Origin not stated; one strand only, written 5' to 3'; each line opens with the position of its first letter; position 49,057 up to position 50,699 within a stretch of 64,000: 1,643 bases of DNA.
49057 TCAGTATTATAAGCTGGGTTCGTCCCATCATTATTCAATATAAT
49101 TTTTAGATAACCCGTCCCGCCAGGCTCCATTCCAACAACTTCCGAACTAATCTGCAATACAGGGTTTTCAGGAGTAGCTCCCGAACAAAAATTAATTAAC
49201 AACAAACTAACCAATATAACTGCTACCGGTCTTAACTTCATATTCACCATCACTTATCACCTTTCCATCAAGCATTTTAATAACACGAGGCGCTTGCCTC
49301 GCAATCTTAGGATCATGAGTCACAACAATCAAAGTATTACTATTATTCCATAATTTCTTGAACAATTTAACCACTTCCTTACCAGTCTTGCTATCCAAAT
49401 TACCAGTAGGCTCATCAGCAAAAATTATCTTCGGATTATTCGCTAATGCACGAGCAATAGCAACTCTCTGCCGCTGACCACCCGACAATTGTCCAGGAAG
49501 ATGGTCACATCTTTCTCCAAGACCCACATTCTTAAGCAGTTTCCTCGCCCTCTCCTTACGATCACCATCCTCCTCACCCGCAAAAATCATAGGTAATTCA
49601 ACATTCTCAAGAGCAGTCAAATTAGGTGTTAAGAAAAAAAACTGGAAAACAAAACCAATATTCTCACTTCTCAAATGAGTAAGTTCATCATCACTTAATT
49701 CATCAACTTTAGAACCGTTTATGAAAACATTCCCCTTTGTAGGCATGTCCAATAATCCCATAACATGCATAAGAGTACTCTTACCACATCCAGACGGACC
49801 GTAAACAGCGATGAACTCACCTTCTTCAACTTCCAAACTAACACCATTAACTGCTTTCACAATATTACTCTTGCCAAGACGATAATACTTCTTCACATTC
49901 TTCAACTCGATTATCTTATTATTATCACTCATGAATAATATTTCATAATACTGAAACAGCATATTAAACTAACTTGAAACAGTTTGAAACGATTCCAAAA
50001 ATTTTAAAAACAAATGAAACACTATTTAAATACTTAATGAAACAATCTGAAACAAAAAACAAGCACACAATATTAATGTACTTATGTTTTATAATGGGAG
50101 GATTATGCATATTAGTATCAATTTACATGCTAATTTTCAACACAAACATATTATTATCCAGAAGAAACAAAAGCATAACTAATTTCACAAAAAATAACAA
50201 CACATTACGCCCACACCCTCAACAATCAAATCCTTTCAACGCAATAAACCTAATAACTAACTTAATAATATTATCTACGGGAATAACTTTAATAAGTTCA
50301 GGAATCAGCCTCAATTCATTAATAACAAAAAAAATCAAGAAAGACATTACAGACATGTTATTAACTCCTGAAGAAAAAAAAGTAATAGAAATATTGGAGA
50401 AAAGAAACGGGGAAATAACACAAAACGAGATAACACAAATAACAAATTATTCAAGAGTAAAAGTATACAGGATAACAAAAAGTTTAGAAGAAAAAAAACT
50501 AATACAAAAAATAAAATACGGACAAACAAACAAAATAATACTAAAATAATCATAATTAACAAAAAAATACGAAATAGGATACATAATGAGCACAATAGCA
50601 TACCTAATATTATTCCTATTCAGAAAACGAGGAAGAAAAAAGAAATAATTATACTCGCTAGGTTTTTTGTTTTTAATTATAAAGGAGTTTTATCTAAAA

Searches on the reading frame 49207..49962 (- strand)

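Call 49: search_protein_families(library=pfam, proteins=[window:49207-49962:-], max_evalue=0.001)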
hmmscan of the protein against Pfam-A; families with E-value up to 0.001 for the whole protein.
window:49207-49962:- (251 aa): 5 families
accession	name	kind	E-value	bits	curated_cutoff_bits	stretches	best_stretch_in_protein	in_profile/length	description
PF00005.33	ABC_tran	-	4.6e-35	121.6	25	1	39-186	2-136/137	ABC transporter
PF02463.25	SMC_N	-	3e-08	33.8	40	1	133-231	135-212/220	RecF/RecN/SMC N terminal domain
PF13304.12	AAA_21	-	8.4e-08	33.1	27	0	50-113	1-68/304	AAA domain, putative AbiEii toxin, Type IV TA system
PF13166.12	AAA_13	-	0.00021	20.6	36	0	53-145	21-104/713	AAA domain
PF01637.24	ATPase_2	-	0.00039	20.7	33.2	1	43-67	15-39/225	ATPase domain predominantly from Archaea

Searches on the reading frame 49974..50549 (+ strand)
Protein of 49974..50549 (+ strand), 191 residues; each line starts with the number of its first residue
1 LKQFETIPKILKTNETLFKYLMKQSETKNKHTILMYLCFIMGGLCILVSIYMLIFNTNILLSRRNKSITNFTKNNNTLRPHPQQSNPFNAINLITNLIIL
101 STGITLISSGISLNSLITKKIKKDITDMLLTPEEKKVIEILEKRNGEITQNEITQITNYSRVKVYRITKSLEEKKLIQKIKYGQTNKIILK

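Call 49: search_protein_families(library=pfam, proteins=[window:49974-50549:+], max_evalue=0.001)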
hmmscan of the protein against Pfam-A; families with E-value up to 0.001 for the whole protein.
window:49974-50549:+ (191 aa): 4 families
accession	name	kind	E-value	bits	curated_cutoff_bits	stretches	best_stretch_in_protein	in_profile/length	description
PF24034.1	DUF7343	-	7.6e-13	48.6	27.6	1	132-190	3-61/62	Domain of unknown function (DUF7343)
PF01978.25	TrmB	-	5.8e-05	23.3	25.6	1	134-181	10-56/68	Sugar-specific transcriptional regulator TrmB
PF13412.12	HTH_24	-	7.9e-05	22.6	21.9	1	135-178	6-48/48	Winged helix-turn-helix DNA-binding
PF12802.13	MarR_2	-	0.00016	22.2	27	1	130-179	3-52/61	MarR family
